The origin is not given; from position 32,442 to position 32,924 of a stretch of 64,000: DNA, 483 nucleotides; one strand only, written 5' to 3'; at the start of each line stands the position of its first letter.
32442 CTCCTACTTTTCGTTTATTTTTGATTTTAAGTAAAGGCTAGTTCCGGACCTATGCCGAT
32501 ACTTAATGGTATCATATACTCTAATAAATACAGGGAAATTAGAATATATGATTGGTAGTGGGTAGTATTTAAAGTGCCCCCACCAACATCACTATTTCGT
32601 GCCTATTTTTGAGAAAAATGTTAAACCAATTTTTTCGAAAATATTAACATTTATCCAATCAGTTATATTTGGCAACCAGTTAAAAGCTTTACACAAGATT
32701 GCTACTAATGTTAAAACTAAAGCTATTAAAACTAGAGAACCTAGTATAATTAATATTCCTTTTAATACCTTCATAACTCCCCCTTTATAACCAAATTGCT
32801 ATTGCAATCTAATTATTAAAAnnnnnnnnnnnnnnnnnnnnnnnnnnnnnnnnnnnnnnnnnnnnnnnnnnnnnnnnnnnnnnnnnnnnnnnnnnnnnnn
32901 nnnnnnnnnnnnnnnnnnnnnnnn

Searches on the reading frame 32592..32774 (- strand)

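Call 69: search_protein_families(library=pfam, proteins=[window:32592-32774:-], max_evalue=0.01)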
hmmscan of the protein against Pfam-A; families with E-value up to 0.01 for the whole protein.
window:32592-32774:- (60 aa): 1 family
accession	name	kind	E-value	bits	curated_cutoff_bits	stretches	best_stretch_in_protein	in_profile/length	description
PF18910.5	DUF5665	-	0.0071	16.8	27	1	3-42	10-49/56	Domain of unknown function (DUF5665)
